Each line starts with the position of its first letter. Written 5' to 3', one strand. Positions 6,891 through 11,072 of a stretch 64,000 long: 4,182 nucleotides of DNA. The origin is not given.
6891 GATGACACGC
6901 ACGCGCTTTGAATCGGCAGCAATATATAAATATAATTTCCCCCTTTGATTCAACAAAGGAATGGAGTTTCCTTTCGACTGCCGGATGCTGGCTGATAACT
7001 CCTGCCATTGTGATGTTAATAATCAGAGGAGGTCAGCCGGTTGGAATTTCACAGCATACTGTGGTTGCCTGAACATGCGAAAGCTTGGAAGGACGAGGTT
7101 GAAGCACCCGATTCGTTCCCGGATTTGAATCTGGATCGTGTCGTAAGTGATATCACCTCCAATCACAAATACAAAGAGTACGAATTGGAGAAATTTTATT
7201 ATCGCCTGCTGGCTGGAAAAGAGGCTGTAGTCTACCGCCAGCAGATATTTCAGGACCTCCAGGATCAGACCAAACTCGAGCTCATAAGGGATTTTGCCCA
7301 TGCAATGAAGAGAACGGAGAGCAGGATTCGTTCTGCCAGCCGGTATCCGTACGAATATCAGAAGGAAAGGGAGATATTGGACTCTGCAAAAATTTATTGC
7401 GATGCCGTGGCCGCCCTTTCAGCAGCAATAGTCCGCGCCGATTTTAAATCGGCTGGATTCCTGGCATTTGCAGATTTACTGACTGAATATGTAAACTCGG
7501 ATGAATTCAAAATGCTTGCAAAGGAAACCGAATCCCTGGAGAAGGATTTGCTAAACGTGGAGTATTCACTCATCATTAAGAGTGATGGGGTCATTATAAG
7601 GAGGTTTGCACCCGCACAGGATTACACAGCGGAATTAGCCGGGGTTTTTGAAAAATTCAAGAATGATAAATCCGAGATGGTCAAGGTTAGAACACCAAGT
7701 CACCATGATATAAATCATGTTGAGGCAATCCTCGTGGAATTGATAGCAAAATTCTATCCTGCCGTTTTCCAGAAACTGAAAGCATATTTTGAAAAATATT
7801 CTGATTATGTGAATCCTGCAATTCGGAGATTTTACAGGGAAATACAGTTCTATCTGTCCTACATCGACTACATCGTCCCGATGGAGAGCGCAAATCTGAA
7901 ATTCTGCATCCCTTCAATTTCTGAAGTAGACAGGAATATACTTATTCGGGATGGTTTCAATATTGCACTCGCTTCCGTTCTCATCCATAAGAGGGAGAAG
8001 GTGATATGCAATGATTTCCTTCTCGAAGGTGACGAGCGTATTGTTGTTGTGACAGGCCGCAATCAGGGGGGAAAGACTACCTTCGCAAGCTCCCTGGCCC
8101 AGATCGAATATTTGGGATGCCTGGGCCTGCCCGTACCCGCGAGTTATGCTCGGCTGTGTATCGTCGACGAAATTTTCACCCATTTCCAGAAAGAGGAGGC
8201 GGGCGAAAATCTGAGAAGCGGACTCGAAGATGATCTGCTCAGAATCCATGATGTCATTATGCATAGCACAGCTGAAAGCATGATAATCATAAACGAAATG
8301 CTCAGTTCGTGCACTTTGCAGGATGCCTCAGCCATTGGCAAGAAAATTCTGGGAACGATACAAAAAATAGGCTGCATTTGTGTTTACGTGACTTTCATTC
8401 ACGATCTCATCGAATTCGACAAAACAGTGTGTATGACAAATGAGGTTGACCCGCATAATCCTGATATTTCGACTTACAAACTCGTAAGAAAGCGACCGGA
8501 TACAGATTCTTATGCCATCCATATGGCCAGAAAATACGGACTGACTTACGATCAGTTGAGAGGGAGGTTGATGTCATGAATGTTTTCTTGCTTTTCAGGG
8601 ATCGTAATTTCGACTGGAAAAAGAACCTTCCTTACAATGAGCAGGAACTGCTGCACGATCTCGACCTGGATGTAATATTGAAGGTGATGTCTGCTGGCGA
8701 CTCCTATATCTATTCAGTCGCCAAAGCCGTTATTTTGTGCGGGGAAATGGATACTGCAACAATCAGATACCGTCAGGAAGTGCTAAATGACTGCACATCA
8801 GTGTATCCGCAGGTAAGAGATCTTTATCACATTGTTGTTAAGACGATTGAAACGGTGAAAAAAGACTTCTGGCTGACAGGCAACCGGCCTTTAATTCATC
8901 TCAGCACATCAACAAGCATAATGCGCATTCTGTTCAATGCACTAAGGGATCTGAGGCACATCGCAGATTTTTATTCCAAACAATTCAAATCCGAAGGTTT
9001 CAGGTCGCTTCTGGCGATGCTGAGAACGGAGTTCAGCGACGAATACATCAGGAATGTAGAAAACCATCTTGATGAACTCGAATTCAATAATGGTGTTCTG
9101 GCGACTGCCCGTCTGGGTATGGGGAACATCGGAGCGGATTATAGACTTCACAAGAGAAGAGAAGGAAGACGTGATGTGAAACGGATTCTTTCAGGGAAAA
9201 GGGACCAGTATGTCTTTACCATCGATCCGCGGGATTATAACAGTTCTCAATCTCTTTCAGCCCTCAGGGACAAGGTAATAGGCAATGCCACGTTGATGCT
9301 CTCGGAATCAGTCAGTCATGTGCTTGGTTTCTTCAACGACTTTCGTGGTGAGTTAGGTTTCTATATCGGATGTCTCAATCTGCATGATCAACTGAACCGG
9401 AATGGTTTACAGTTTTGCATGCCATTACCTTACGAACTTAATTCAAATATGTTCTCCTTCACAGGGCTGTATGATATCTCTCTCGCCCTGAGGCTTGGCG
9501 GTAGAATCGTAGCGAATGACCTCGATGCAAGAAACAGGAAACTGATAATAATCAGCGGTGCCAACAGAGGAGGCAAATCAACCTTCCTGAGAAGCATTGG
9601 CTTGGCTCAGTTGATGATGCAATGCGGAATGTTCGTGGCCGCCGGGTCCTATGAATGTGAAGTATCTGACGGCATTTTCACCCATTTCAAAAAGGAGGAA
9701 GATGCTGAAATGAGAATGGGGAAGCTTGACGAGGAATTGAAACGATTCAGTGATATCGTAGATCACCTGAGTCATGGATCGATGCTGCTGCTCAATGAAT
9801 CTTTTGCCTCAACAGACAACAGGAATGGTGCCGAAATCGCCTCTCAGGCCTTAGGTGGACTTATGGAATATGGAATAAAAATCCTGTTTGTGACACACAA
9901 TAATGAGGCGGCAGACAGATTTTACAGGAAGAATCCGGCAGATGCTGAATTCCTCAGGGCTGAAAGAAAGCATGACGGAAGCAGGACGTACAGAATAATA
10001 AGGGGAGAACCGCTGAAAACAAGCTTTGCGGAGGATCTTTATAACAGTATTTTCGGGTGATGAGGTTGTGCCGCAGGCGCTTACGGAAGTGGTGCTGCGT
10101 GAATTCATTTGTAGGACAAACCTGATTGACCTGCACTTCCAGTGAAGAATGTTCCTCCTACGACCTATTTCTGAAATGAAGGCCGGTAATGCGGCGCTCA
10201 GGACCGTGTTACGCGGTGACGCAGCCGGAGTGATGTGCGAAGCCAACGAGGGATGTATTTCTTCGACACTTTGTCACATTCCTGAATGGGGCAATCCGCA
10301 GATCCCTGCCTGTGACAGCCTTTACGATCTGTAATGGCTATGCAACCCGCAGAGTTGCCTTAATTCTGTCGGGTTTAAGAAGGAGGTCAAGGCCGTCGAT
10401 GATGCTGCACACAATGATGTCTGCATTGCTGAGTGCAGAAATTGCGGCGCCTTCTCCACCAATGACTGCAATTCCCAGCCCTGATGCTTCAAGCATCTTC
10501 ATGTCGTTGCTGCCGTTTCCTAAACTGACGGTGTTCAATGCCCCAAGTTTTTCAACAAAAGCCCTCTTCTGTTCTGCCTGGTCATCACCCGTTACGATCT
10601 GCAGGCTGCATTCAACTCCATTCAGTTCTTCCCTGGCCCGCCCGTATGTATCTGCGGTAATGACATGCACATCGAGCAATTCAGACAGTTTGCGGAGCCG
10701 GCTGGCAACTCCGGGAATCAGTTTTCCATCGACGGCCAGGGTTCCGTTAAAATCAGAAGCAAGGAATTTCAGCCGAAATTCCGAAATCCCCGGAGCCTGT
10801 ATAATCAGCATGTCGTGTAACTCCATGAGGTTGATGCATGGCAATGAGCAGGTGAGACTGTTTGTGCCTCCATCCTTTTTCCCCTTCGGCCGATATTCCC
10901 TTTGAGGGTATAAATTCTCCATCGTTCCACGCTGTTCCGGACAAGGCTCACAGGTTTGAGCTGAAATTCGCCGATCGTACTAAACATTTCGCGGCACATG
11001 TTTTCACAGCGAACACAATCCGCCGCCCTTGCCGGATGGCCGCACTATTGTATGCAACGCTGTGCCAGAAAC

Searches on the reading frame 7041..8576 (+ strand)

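Call 29: search_protein_families(library=pfam, proteins=[window:7041-8576:+], max_evalue=0.001)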
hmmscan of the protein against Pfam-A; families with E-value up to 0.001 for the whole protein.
window:7041-8576:+ (512 aa): 1 family
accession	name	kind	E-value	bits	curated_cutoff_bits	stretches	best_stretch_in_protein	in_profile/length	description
PF00488.27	MutS_V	-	5.9e-18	65.9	30.2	1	335-501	1-172/188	MutS domain V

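Call 30: search_protein_families(library=padloc, proteins=[window:7041-8576:+], max_evalue=0.00001)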
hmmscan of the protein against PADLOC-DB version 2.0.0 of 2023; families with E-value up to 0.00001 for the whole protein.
window:7041-8576:+ (512 aa): 0 families

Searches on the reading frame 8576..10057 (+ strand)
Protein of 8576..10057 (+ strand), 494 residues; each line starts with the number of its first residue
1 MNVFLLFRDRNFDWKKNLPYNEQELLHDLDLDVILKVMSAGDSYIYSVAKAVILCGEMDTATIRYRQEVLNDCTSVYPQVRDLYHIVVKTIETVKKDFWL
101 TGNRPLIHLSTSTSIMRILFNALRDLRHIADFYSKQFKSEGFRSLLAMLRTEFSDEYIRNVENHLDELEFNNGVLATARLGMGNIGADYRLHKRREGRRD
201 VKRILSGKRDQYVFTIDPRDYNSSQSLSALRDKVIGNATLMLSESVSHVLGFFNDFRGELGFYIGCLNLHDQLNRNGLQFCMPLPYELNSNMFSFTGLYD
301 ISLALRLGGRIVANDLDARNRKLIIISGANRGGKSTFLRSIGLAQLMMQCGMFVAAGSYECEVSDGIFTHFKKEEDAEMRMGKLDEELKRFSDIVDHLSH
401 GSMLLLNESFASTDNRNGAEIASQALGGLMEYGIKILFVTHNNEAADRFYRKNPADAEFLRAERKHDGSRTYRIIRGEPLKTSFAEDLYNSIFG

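Call 3: search_protein_families(library=pfam, proteins=[window:8576-10057:+], max_evalue=0.1)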
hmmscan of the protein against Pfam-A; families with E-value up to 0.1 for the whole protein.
window:8576-10057:+ (494 aa): 4 families
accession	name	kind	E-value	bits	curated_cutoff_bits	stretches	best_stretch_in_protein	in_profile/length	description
PF00488.27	MutS_V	-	5.9e-17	62.7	30.2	1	324-453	1-131/188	MutS domain V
PF18122.6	APC1_C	-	0.017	15.7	22.9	1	61-173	31-130/164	Anaphase-promoting complex sub unit 1 C-terminal domain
PF13514.12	AAA_27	-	0.066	13.2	22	0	315-341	20-46/206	AAA domain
PF13476.12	AAA_23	-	0.08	14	27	0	320-344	18-42/201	AAA domain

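Call 4: search_protein_families(library=padloc, proteins=[window:8576-10057:+], max_evalue=0.1)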
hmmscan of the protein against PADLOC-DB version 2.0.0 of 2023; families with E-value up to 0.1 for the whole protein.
window:8576-10057:+ (494 aa): 9 families
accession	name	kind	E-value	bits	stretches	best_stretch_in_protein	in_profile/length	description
PDLC04140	mad8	-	3.3e-05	21.6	1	311-344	17-50/314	mads_8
PDLC03878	NsnB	-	0.00089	17.1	1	321-381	21-85/345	-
PDLC02663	DndD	-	0.0037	14.1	1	317-378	29-89/675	DndD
PDLC02335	AbiLi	-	0.0091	13.1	1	291-348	57-103/326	AbiLi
PDLC03859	LmuB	-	0.016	12.4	1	319-341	22-44/611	-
PDLC02914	ATPase-Toprim_I-B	-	0.019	12.2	1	314-345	18-46/443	-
PDLC02668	DndD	-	0.02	11.9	1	318-375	27-85/659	DndD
PDLC02385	pAgo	-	0.037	10.8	1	127-187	223-286/674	-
PDLC02756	PbeC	-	0.039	10.9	1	317-367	27-78/643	PbeC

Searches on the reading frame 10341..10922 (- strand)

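Call 29: search_protein_families(library=pfam, proteins=[window:10341-10922:-], max_evalue=0.001)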
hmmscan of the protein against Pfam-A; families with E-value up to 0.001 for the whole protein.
window:10341-10922:- (194 aa): 1 family
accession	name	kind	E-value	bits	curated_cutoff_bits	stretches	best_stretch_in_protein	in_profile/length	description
PF08282.18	Hydrolase_3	-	0.00065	19.9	20.9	0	130-156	205-231/255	haloacid dehalogenase-like hydrolase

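Call 30: search_protein_families(library=padloc, proteins=[window:10341-10922:-], max_evalue=0.00001)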
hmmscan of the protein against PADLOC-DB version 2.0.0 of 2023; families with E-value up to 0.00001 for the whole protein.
window:10341-10922:- (194 aa): 0 families
